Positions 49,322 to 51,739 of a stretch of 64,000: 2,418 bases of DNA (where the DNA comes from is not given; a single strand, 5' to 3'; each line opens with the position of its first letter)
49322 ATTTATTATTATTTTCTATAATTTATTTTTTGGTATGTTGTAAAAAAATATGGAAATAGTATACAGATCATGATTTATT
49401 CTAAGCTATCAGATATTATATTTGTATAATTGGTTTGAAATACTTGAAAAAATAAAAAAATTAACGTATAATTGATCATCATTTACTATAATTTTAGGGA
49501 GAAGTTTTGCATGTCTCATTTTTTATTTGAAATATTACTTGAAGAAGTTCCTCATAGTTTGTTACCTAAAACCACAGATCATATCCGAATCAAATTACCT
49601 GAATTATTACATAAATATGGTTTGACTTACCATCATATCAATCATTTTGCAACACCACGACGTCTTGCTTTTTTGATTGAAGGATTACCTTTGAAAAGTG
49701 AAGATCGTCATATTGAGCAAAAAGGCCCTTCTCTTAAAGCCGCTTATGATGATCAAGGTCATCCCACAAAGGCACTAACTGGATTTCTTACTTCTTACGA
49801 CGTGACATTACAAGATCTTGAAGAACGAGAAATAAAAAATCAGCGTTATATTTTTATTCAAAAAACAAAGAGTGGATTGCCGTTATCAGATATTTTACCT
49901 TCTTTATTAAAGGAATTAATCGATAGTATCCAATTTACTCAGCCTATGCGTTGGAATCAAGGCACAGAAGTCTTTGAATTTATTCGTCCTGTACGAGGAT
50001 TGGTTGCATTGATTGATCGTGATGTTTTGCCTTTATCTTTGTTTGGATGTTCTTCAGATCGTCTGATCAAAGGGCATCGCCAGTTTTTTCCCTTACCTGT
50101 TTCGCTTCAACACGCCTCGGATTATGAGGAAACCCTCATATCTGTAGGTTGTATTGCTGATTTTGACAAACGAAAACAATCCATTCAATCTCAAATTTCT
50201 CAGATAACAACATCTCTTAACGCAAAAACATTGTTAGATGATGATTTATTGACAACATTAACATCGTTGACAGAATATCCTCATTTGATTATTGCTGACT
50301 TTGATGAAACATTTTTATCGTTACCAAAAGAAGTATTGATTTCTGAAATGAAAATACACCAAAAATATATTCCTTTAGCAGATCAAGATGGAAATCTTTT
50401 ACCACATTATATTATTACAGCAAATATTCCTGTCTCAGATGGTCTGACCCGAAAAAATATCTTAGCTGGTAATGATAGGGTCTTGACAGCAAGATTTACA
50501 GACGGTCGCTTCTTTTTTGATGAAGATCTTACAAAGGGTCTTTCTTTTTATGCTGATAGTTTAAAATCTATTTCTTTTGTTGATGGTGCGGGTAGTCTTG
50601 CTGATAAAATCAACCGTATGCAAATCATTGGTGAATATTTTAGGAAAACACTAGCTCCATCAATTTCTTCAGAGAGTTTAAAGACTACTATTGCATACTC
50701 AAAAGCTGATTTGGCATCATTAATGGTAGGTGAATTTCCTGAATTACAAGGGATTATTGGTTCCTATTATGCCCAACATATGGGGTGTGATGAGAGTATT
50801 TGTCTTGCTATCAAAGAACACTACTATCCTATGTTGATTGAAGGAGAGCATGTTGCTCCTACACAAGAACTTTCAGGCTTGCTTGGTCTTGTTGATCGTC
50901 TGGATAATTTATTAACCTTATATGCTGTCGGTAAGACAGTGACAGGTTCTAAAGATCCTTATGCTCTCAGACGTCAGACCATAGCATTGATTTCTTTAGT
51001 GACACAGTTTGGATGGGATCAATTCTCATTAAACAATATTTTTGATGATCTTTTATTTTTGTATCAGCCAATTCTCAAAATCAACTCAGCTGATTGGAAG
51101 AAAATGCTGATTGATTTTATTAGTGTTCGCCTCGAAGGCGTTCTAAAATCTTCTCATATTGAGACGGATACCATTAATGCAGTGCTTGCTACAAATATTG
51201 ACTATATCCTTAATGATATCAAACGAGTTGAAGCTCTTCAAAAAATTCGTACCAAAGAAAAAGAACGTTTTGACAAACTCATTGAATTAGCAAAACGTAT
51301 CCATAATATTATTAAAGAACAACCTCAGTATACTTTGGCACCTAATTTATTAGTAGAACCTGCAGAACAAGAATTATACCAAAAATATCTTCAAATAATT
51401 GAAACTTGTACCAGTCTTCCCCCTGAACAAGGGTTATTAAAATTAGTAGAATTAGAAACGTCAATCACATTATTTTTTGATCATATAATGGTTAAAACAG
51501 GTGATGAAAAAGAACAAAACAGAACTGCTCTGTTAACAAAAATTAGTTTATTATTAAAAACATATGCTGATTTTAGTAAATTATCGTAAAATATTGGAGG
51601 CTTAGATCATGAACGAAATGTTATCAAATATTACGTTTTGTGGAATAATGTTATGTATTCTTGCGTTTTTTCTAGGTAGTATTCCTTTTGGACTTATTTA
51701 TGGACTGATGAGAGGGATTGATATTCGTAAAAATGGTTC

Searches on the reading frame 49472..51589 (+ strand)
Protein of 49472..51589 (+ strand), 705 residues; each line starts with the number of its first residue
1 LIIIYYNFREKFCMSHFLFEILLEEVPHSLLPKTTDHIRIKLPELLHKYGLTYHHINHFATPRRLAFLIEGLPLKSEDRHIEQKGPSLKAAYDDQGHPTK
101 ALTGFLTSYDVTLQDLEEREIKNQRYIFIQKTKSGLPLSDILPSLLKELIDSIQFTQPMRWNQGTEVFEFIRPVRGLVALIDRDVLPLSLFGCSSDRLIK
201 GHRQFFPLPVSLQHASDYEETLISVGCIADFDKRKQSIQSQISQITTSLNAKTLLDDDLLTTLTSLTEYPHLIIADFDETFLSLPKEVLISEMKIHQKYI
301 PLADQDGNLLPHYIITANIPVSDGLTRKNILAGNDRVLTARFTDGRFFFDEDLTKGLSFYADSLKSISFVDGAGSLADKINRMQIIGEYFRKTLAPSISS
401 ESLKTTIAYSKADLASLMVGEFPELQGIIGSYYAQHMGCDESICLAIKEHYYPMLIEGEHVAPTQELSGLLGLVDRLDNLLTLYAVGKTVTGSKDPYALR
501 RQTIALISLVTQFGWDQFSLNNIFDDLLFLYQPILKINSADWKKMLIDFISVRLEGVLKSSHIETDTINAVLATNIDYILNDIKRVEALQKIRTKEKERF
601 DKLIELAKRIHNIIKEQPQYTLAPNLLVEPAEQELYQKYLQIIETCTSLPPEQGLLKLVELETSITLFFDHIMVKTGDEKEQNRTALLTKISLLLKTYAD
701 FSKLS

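Call 18: search_protein_families(library=pfam, proteins=[window:49472-51589:+])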
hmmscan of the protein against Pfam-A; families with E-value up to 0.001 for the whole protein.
window:49472-51589:+ (705 aa): 2 families
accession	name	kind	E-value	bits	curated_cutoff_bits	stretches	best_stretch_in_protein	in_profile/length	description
PF02092.22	tRNA_synt_2f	-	3.4e-161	538.2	29.2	1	17-573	1-536/536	Glycyl-tRNA synthetase beta subunit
PF05746.21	DALR_1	-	0.0007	20.1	22.3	0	608-697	6-104/117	DALR anticodon binding domain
